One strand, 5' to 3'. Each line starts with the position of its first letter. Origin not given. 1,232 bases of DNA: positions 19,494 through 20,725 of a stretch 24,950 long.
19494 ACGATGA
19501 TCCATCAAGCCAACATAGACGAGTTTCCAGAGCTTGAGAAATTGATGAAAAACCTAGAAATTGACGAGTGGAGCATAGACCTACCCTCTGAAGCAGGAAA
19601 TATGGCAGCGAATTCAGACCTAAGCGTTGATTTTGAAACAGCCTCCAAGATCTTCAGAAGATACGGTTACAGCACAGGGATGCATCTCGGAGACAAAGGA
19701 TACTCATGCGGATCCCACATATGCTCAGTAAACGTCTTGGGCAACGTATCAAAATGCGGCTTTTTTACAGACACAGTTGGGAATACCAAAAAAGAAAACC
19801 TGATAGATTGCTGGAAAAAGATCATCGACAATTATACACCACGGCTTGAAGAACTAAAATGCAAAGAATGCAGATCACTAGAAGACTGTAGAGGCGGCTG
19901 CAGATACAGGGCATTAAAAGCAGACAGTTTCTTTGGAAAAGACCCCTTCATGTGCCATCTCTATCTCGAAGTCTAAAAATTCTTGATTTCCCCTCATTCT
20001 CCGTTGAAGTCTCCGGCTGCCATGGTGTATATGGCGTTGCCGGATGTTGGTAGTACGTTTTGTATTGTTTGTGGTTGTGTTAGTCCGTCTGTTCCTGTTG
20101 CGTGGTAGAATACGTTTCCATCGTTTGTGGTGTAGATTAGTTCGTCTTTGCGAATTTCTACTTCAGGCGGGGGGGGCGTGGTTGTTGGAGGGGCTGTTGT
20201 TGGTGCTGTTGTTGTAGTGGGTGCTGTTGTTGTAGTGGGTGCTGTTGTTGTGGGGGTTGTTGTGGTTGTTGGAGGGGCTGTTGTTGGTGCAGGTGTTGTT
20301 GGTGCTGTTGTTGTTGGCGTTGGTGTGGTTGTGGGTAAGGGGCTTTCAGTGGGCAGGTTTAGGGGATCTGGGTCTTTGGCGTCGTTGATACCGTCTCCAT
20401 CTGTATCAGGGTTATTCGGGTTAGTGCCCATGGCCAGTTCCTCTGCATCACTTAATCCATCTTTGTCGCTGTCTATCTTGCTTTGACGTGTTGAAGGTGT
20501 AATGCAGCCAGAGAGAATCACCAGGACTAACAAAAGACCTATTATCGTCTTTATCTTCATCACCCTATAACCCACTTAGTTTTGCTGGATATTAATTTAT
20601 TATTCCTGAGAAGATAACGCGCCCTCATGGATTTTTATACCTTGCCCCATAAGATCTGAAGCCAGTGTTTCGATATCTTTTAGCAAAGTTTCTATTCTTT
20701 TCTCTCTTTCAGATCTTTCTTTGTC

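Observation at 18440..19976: Candidate archaeal RiPP-type locus: two unannotated small Cys peptides and a PqqD-RRE/radical-SAM/SPASM maturase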

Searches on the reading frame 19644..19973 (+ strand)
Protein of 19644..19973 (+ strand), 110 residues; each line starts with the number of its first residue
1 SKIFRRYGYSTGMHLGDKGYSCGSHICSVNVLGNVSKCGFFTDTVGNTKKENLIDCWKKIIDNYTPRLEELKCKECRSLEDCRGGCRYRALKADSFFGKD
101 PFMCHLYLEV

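Call 65: search_protein_families(library=pfam, proteins=[window:19644-19973:+], max_evalue=10)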
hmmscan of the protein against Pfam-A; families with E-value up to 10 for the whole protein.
seq(110 aa): 0 families

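Call 66: search_protein_families(library=ncbifam, proteins=[window:19644-19973:+], max_evalue=10)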
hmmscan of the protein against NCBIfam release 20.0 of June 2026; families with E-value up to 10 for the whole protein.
seq(110 aa): 21 families
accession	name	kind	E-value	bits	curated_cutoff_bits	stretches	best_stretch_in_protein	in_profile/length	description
TIGR04303.1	GeoRSP_rSAM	equivalog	7.8e-09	35.5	400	1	18-94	236-314/325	GeoRSP system radical SAM/SPASM protein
TIGR04085.1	rSAM_more_4Fe4S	domain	2.6e-08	34.2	27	1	22-94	1-82/93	SPASM domain-containing protein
TIGR04055.1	rSAM_NirJ2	equivalog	6e-08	32.6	500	1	17-102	233-321/326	putative heme d1 biosynthesis radical SAM protein NirJ2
TIGR04347.1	pseudo_SAM_Halo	equivalog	1.8e-07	30.8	525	1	19-106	291-385/390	TIGR04347 family pseudo-SAM/SPASM protein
TIGR04340.1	rSAM_ACGX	hypoth_equivalog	2e-07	30.5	400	1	18-102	251-336/341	radical SAM/SPASM domain protein, ACGX system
TIGR04051.1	rSAM_NirJ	equivalog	1.3e-06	27.7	515.45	1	19-105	254-347/354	heme d1 biosynthesis radical SAM protein NirJ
TIGR04545.1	rSAM_ahbD_hemeb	equivalog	3.3e-06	26.8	500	1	12-102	241-334/339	heme b synthase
NF041298.1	rSAM_mat_DynA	equivalog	5.5e-06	25.6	450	1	21-96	251-331/356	dynobactin maturation radical SAM/SPASM protein DynA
TIGR04083.1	rSAM_pep_methan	hypoth_equivalog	0.0001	21.3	300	1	31-101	264-327/376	TIGR04083 family peptide-modifying radical SAM enzyme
TIGR04054.1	rSAM_NirJ1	equivalog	0.00012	20.8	650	1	19-106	288-382/387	putative heme d1 biosynthesis radical SAM protein NirJ1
TIGR04304.1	GeoRSP_SPASM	equivalog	0.00034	19.8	300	1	28-101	213-290/293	GeoRSP system SPASM domain protein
TIGR04463.1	rSAM_vs_C_rich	equivalog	0.00089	18.1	525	1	43-100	350-408/438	TIGR04463 family radical SAM/SPASM RiPP maturase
TIGR04546.1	rSAM_ahbC_deAc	equivalog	0.0041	16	650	1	18-101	290-381/390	12,18-didecarboxysiroheme deacetylase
TIGR03962.1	mycofact_rSAM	equivalog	0.0077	15.4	265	1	22-87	243-314/339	mycofactocin radical SAM maturase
TIGR03942.1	sulfatase_rSAM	equivalog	0.016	14.3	349.45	1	21-107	253-346/363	anaerobic sulfatase maturase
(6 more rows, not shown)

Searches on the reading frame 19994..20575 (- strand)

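Call 44: search_protein_families(library=pfam, proteins=[window:19994-20575:-], max_evalue=0.001)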
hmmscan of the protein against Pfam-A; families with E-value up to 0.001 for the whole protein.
window:19994-20575:- (193 aa): 1 family
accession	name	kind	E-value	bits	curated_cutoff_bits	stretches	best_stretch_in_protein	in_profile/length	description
PF18884.5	TSP3_bac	-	2.9e-09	37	25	1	35-56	1-22/22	Bacterial TSP3 repeat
